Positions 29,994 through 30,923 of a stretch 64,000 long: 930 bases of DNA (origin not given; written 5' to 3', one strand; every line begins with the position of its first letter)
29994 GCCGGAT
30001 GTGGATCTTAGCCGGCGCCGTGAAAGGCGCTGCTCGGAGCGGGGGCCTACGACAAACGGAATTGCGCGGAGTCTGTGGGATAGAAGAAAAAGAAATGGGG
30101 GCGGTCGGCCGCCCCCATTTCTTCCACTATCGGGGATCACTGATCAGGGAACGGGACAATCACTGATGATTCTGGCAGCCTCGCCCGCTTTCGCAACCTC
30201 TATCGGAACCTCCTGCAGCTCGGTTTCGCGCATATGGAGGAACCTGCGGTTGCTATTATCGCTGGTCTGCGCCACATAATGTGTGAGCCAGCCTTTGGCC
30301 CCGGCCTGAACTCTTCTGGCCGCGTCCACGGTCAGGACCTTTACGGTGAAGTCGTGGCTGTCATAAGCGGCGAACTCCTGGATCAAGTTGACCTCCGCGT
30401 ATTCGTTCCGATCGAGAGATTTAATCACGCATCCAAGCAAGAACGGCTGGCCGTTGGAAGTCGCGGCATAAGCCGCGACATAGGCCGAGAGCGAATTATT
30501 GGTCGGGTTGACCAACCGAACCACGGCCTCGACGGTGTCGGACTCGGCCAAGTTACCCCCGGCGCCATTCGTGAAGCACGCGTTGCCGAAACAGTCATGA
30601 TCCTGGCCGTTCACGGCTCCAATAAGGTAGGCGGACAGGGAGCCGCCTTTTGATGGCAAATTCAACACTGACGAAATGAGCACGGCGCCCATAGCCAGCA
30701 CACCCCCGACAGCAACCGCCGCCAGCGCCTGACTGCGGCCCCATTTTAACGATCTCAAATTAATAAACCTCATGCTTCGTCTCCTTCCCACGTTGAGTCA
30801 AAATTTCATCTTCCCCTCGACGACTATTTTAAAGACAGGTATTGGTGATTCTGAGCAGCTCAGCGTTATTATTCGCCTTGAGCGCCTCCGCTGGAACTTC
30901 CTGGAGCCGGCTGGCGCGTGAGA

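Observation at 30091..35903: Duplicated two-gene module of an unrecognisable exported 4-Cys protein family flanking a Wzy_C/TPR membrane protein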

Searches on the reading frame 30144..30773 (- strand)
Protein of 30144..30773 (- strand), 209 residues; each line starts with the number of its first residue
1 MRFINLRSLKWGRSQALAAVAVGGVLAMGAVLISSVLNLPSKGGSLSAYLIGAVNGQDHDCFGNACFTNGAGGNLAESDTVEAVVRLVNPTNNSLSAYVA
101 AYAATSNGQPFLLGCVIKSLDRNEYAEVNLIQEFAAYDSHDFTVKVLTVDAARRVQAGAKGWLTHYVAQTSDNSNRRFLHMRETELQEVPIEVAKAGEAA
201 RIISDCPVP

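Call 4: search_protein_families(library=pfam, proteins=[window:30144-30773:-], max_evalue=1)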
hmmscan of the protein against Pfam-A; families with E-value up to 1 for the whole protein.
window:30144-30773:- (209 aa): 0 families

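Call 5: search_protein_families(library=ncbifam, proteins=[window:30144-30773:-], max_evalue=1)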
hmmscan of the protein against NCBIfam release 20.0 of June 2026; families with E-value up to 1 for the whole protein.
window:30144-30773:- (209 aa): 0 families

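Call 6: search_solved_structures(query=A1, max_evalue=10)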
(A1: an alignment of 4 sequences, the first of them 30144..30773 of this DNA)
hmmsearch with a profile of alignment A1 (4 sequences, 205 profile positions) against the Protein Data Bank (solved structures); distinct sequences matched with E-value up to 10: 0.

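Call 7: find_homologous_proteins(query=A1, max_evalue=0.001)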
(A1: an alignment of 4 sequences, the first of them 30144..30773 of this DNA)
Query A1 (4 sequences) (209 aa, profile of the alignment): 27 proteins with E <= 0.001 among 8000 candidates.
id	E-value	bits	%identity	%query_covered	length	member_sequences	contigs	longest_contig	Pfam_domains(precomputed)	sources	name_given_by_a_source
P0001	4.9e-92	325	48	99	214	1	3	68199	-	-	-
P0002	2.3e-91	323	100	100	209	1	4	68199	-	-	-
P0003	3.7e-86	306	33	98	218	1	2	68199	-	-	-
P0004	4.1e-84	299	35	91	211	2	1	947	-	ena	-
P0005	3.8e-74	267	70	100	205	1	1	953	-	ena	-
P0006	8.5e-70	253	59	100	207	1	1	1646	-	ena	-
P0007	2.9e-69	251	65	99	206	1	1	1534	-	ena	-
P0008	4.4e-66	240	30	89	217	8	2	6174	-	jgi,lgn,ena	-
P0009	4.7e-66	240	58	100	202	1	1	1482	-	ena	-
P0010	7.8e-66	240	31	91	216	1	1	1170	-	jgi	jgi:hypothetical protein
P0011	3.9e-65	237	35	93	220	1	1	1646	-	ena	-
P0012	2.3e-64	235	36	97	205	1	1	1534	-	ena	-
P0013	7.3e-61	223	35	90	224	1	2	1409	-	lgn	-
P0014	5.4e-60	221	33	86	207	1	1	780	-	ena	-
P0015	1.9e-58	215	55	99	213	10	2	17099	-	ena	-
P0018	1.4e-54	203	54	99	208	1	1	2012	-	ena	-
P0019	7.0e-53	197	30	97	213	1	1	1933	-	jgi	jgi:hypothetical protein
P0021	8.3e-47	177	42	97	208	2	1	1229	-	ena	-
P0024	1.5e-32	131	36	82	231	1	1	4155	-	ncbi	-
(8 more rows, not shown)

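Call 15: find_encoding_contigs(protein=P0015, flank=10000, max_places=4)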
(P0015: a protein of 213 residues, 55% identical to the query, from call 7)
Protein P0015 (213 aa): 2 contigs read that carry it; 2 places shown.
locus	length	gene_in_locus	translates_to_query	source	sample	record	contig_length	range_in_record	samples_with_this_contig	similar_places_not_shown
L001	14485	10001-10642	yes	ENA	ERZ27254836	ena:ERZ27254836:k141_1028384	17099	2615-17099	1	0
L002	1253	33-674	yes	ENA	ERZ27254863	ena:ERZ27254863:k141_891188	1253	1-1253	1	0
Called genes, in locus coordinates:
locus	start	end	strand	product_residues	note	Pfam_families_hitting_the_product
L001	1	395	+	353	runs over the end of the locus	PF12974:Phosphonate-bd (faint), PF09084:NMT1, PF13379:NMT1_2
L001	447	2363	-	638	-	PF00005:ABC_tran, PF13191:AAA_16 (faint), PF13476:AAA_23 (faint), PF13555:AAA_29 (faint), PF25199:nSTAND_NTPase5 (faint), PF12848:ABC_tran_Xtn, PF00005:ABC_tran, PF16326:ABC_tran_CTD, +3 more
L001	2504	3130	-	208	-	PF02545:Maf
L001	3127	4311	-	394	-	PF01207:Dus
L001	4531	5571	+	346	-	PF13439:Glyco_transf_4, PF13579:Glyco_trans_4_4, PF00534:Glycos_transf_1, PF13692:Glyco_trans_1_4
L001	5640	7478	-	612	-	PF13520:AA_permease_2, PF00582:Usp (weak)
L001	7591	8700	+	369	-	PF00989:PAS, PF08448:PAS_4, PF13426:PAS_9, PF00072:Response_reg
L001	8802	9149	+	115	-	PF00515:TPR_1, PF07719:TPR_2 (weak), PF13424:TPR_12 (weak), PF13428:TPR_14 (faint), PF13432:TPR_16, PF13414:TPR_11, PF14559:TPR_19, PF13431:TPR_17 (weak), +3 more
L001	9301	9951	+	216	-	-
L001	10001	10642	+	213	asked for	-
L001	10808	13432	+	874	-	PF04932:Wzy_C, PF07719:TPR_2 (faint), PF13432:TPR_16 (weak)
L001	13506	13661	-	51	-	-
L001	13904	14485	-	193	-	?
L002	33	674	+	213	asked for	-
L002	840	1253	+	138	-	?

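Call 16: find_encoding_contigs(protein=P0008, flank=10000, max_places=4)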
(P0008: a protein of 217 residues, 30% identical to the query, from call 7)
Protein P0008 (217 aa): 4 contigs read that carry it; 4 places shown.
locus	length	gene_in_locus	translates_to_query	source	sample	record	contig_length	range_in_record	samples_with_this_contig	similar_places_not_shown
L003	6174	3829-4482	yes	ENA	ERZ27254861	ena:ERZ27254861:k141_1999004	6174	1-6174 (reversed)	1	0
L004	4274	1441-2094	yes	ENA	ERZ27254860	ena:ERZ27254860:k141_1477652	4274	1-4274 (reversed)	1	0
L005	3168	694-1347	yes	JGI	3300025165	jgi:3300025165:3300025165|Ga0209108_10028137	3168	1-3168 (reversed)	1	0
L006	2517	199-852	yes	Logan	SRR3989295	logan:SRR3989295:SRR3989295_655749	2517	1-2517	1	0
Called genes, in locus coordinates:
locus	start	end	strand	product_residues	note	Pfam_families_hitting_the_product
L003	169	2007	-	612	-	PF13520:AA_permease_2, PF00582:Usp (weak)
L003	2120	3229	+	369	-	PF00989:PAS, PF08448:PAS_4, PF13426:PAS_9, PF00072:Response_reg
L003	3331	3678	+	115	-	PF00515:TPR_1, PF07719:TPR_2 (weak), PF13424:TPR_12, PF13428:TPR_14 (faint), PF13432:TPR_16, PF13414:TPR_11, PF14559:TPR_19, PF13431:TPR_17 (weak), +3 more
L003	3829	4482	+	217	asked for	-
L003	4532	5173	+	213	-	-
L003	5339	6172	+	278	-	?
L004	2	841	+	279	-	?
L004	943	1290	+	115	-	PF00515:TPR_1, PF07719:TPR_2 (weak), PF13424:TPR_12, PF13428:TPR_14 (faint), PF13432:TPR_16, PF13414:TPR_11, PF14559:TPR_19, PF13431:TPR_17 (weak), +3 more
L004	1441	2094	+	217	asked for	-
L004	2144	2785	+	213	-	-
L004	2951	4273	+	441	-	?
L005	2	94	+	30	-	?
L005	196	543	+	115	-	PF00515:TPR_1, PF07719:TPR_2 (weak), PF13424:TPR_12, PF13428:TPR_14 (faint), PF13432:TPR_16, PF13414:TPR_11, PF14559:TPR_19, PF13431:TPR_17 (weak), +3 more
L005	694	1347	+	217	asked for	-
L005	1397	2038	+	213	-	-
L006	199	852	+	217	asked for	-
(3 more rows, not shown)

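Call 17: find_encoding_contigs(protein=P0024, flank=10000, max_places=4)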
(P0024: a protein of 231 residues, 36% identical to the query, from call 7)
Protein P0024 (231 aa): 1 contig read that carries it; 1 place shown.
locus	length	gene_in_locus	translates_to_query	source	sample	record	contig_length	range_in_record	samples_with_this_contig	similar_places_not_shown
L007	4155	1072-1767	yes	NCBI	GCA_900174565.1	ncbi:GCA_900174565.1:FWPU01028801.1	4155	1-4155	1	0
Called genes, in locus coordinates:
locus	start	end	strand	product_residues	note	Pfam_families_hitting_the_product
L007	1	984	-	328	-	?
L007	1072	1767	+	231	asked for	-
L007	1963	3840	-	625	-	PF00664:ABC_membrane, PF00005:ABC_tran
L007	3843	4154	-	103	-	?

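Call 18: find_related_loci(query=A2, collection=genome_contigs, flank=10000)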
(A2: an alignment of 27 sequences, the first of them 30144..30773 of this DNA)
Query A2 (209 aa) in genome_contigs; peptide patterns used: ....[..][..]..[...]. (x = any residue, [..] = any of these).
22 stretches matched a pattern; 3 encode a relative of the query (tblastn E <= 1e-3); 3 distinct loci.
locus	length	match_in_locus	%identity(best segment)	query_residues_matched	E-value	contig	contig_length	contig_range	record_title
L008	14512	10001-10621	55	1-207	2e-59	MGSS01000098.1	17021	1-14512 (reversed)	MAG: Deltaproteobacteria bacterium RIFCSPLOWO2_12_FULL_60_19 rifcsplowo2_12_scaffold_4156, whole genome shotgun sequence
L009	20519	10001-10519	31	23-193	1e-16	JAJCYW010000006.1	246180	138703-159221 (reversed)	MAG: Chloroflexota bacterium isolate OFTM331 OFTM331_5, whole genome shotgun sequence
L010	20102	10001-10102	50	33-66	2e-4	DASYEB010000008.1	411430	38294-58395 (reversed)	MAG TPA_asm: Puia sp. isolate SMAG_U4974 k141_4799809, whole genome shotgun sequence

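Call 21: predict_structure(alignment_id=A2)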
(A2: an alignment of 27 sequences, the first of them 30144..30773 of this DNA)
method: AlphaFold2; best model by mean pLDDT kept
length: 209 residues; sequences in the alignment: 27
mean_pLDDT: 69.4   pTM: 0.61
mean pLDDT of the five models: 69.4, 69.3, 67.5, 66.1, 61.2
residues with pLDDT >= 90: 35; 70-90: 73; 50-70: 61; < 50: 40
segments of 3 or more residues with pLDDT < 50: 38-48, 55-70, 72-79
pLDDT, mean of each block of 10 residues (from residue 1): 57 69 66 54 45 47 42 46 78 91 86 93 86 72 87 83 59 64 66 81 87
secondary structure, 60 per line:
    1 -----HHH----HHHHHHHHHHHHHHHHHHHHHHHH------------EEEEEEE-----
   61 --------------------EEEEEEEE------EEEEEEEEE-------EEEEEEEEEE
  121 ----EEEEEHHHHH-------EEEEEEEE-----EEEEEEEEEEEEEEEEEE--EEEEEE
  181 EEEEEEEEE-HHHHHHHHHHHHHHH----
elements in order: H13-36 E49-55 E81-88 E95-103 E111-120 E125-129 H130-134 E142-149 E155-172 E175-189 H191-205

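Call 23: search_protein_representatives(alignment_id=A2)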
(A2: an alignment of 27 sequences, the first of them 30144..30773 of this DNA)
Query: 27 sequences, 207 profile positions. Proteins with E-value up to 0.001 (for the whole library): 160; up to 1e-10: 59; up to 1e-30: 15. The best 150 are listed.
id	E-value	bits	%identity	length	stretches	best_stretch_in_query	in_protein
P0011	7.0e-78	276.9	-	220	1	1-204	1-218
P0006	7.9e-77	273.5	-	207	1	1-204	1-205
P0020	2.4e-70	252.3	-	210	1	1-204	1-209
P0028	6.5e-69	247.6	-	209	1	1-204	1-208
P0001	5.1e-65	234.9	-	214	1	1-201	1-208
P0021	1.0e-63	230.7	-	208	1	1-202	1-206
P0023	5.4e-61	221.8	-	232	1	6-206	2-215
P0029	2.3e-50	187.1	-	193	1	5-205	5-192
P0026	9.5e-50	185.0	-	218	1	8-204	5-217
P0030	1.4e-47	178.0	-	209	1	3-201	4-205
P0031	2.1e-47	177.4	-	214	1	1-205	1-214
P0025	1.1e-46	175.1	-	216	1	7-202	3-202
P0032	4.3e-44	166.6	-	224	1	12-203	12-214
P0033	5.5e-40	153.2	-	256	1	6-205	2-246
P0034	9.5e-32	126.3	-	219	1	17-204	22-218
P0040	1.3e-23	99.7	-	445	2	22-144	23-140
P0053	3.3e-15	72.2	-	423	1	33-194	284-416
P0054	3.5e-15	72.1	-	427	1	37-192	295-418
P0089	3.2e-09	52.7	-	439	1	39-191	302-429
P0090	6.5e-09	51.7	-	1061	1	78-195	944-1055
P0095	2.3e-08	49.9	-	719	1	74-146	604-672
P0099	4.1e-08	49.1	-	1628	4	69-130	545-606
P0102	8.1e-08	48.1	-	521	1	75-192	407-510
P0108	1.7e-07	47.1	-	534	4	72-144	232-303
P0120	1.4e-06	44.0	-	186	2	73-157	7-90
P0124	4.9e-06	42.3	-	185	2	78-201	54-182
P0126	7.8e-06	41.6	-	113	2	78-142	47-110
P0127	1.1e-05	41.2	-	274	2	79-158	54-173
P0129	1.1e-05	41.1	-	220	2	75-157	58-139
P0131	1.4e-05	40.8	-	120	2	79-142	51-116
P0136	1.8e-05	40.4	-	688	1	87-168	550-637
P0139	2.6e-05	39.9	-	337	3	68-142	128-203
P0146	7.9e-05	38.3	-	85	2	76-125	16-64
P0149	8.9e-05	38.2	-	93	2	78-116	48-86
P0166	4.5e-04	35.9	-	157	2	78-191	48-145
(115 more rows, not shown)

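Call 24: search_protein_families(library=pfam, proteins=[P0053, P0054, P0040, P0089, P0090, P0095, P0099, P0102, P0108, P0136], max_evalue=0.01)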
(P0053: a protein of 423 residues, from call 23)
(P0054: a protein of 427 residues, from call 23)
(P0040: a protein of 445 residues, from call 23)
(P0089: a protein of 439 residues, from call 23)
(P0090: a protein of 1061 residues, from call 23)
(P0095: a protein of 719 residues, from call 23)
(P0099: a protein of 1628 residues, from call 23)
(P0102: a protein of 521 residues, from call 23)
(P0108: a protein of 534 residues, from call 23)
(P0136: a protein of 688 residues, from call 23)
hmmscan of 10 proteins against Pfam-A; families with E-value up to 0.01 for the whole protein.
P0053 (423 aa): 0 families

P0054 (427 aa): 0 families

P0040 (445 aa): 0 families

P0089 (439 aa): 2 families
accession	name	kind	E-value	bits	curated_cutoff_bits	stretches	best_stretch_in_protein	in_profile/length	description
PF07705.17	CARDB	-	0.0016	19.1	22.7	0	49-91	2-43/101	CARDB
PF10633.15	NPCBM_assoc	-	0.0068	17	24.4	0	66-96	4-33/78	NPCBM-associated, NEW3 domain of alpha-galactosidase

P0090 (1061 aa): 1 family
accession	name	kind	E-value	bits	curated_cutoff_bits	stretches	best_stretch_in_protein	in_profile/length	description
PF00082.27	Peptidase_S8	-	3.5e-29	102.5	21.8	1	263-560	2-275/288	Subtilase family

P0095 (719 aa): 1 family
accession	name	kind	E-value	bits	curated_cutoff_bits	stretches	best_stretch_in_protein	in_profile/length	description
PF00413.30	Peptidase_M10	-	0.0019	18.5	24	1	231-259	109-137/159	Matrixin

P0099 (1628 aa): 10 families
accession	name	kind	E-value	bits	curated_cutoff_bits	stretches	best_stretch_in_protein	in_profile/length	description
PF07705.17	CARDB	-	2.1e-15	57.2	22.7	1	1167-1250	2-89/101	CARDB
PF00927.28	Transglut_C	-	1.4e-13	51.3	26.6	0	813-886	9-93/106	Transglutaminase family, C-terminal ig like domain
PF14310.12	Fn3-like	-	2.3e-07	31.3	25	0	853-869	26-42/71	Fibronectin type III-like domain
PF21868.2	GbpA_D3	-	1.3e-06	29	27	0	1103-1147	32-74/97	GlcNAc-binding protein A, third domain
PF06030.18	WxLIP_PGBD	-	0.00029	21.3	27.3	0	969-1055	25-111/121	WxL Interacting Protein, peptidoglycan binding domain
PF02752.27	Arrestin_C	-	0.00036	21.3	27.7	0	629-652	9-32/137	Arrestin (or S-antigen), C-terminal domain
PF13473.12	Cupredoxin_1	-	0.00038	20.9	27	0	983-1046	25-82/104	Cupredoxin-like domain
PF18705.7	DUF5643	-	0.0013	19.2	34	0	548-602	23-82/115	Family of unknown function (DUF5643)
PF11614.14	FixG_C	-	0.0021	18.6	25.6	0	373-424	34-88/119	IG-like fold at C-terminal of FixG, putative oxidoreductase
PF17753.7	Ig_mannosidase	-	0.0026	17.8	22.6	0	642-712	15-77/81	Ig-fold domain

P0102 (521 aa): 0 families

P0108 (534 aa): 7 families
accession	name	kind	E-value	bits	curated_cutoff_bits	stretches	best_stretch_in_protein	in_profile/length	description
PF18986.5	DUF5719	-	4.4e-11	42.9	26.2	1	342-471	63-198/319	Family of unknown function (DUF5719)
PF13620.12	CarboxypepD_reg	-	2e-10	41.3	32.3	1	40-103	6-73/82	Carboxypeptidase regulatory-like domain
PF13715.12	CarbopepD_reg_2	-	3.3e-08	33.9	32.2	1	45-111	11-77/88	CarboxypepD_reg-like domain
PF07100.16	ASRT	-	1.1e-05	25.8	25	0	132-197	30-98/119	Anabaena sensory rhodopsin transducer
PF09430.16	EMC7_beta-sandw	-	2.1e-05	25.1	26.6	1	60-132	20-92/122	ER membrane protein complex subunit 7, beta-sandwich domain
PF14725.11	DUF4466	-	0.00022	21.4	25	0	415-483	47-115/307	Domain of unknown function (DUF4466)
PF14686.12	fn3_3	-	0.0018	18.4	24.4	1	61-101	27-69/75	Polysaccharide lyase family 4, domain II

P0136 (688 aa): 1 family
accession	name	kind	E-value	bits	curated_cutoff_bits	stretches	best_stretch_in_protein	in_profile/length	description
PF02368.24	Big_2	-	1.2e-50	169.8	22.8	6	380-459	4-79/79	Bacterial Ig-like domain (group 2)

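Call 25: fold_search(model_id=the predicted structure, library=pdb)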
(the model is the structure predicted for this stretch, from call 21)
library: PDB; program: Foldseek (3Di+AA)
matches with E <= 10: 1333; with E <= 0.001: 0
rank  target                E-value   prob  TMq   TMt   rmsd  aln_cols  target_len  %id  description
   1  3s3j_A                1.1e-03  0.98  0.25  0.10  17.7       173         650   10  Transglutaminase 2 in complex with a novel inhibitor (released 2012-06-06)
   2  6byc                  1.9e-03  1.00  0.29  0.09   6.8       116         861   16  Crystal structure of the GH2 exo-beta-mannanase from Xanthomonas axonopodis pv. citri (released 2018-07-18)
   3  6a8p_B                2.0e-03  0.99  0.26  0.10  17.4       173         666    9  Transglutaminase 2 mutant G224V in complex with GTP (released 2018-09-26)
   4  2z34_A                2.1e-03  0.99  0.27  0.33   8.3       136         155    8  Crystal structure of SpCia1/Asf1 complex with Hip1 (released 2008-03-11)
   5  6byi_A                2.3e-03  1.00  0.27  0.08   7.2       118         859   13  Crystal structure of the acid-base mutant (E477A) of the GH2 exo-beta-mannanase from Xanthomonas axonopodis pv. citri (released 2018-07-18)
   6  3s3p_A                2.3e-03  0.98  0.26  0.10  17.8       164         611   12  Transglutaminase 2 in complex with a novel inhibitor (released 2012-06-06)
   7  2cu9                  4.0e-03  0.97  0.27  0.32   8.1       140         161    7  Crystal structure of Histone chaperone cia1 (released 2006-08-29)
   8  4pyg_A                4.2e-03  0.98  0.26  0.10  17.2       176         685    8  Transglutaminase2 complexed with GTP (released 2015-02-11)
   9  6kzb_A                4.2e-03  0.98  0.27  0.10  17.4       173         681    9  Transglutaminase2 complexed with calcium (released 2020-12-09)
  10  9bc2_A                4.2e-03  0.97  0.26  0.10  17.1       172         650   11  Transglutaminase 2 - Open State (released 2024-07-03)
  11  2z34_B                4.5e-03  0.97  0.30  0.39   8.3       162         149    6  Crystal structure of SpCia1/Asf1 complex with Hip1 (released 2008-03-11)
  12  6a8p_C                4.7e-03  0.98  0.26  0.10  17.1       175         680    7  Transglutaminase 2 mutant G224V in complex with GTP (released 2018-09-26)
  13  3s3s_A                4.7e-03  0.97  0.26  0.10  16.9       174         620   10  Transglutaminase 2 in complex with a novel inhibitor (released 2012-06-06)
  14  9blo_A                5.0e-03  0.99  0.25  0.35  17.7       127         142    9  T450C mutant of repeat domain 2 from Clostridium perfringens adhesin CPE0147 without intramolecular ester bond (released 2025-05-07)
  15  1nug_B                5.0e-03  0.98  0.27  0.10  17.2       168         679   11  Role of Calcium Ions in the Activation and Activity of the Transglutaminase 3 Enzyme (2 calciums, 1 Mg, inactive form) (released 2003-04-22)
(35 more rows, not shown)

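Call 35: search_protein_families(library=pfam, alignment_id=A4, max_evalue=0.1)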
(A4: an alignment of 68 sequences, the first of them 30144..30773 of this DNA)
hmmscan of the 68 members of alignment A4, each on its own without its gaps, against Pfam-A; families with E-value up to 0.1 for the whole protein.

A. member 1, window:30144-30773:- (209 aa): 0 families

B. families by the number of members that match (of 68 scanned): 8 families
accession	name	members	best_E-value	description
PF25471.1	TM_PetC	1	0.035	Iron-sulfur subunit PetC transmembrane anchor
PF25249.1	Ig_CFAP65_7th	1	0.039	CFAP65, seventh Ig-like domain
PF18926.5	DUF5676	1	0.041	2TM family of unknown function (DUF5676)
PF03536.20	VRP3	1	0.054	Salmonella virulence-associated 28kDa protein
PF22886.1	DUF7021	1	0.059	Domain of unknown function (DUF7021)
PF12393.13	Dr_adhesin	1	0.073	Dr family adhesin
PF01839.29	FG-GAP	1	0.086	FG-GAP repeat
PF05220.18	MgpC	1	0.098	MgpC adhesin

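Call 40: find_related_loci(query=A2, collection=metagenome_contigs, flank=8000)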
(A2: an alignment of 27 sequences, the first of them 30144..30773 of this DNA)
Query A2 (209 aa) in metagenome_contigs; peptide patterns used: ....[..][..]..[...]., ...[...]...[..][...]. (x = any residue, [..] = any of these).
114 stretches matched a pattern; 6 encode a relative of the query (tblastn E <= 1e-3); 6 distinct loci.
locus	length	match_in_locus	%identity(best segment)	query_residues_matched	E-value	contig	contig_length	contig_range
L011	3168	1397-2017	54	1-207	3e-60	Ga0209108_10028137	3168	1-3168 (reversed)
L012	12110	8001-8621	55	1-207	2e-59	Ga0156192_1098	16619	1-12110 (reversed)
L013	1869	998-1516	38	21-195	1e-25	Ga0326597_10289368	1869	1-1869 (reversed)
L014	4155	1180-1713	36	36-206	2e-20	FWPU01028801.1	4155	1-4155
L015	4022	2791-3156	33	34-170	3e-13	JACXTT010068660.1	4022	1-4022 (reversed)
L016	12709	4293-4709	27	39-209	1e-7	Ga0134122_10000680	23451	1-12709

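Call 63: search_protein_families(library=padloc, proteins=[window:30144-30773:-], max_evalue=0.1)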
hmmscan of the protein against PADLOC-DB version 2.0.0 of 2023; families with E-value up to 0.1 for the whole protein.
window:30144-30773:- (209 aa): 1 family
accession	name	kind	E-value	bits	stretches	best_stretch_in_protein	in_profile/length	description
PDLC03514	REase_II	-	0.012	12.8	1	119-191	102-172/386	Type II restriction enzyme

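Call 64: search_protein_families(library=phrogs, proteins=[window:30144-30773:-], max_evalue=0.1)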
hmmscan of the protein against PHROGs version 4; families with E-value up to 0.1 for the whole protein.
window:30144-30773:- (209 aa): 0 families
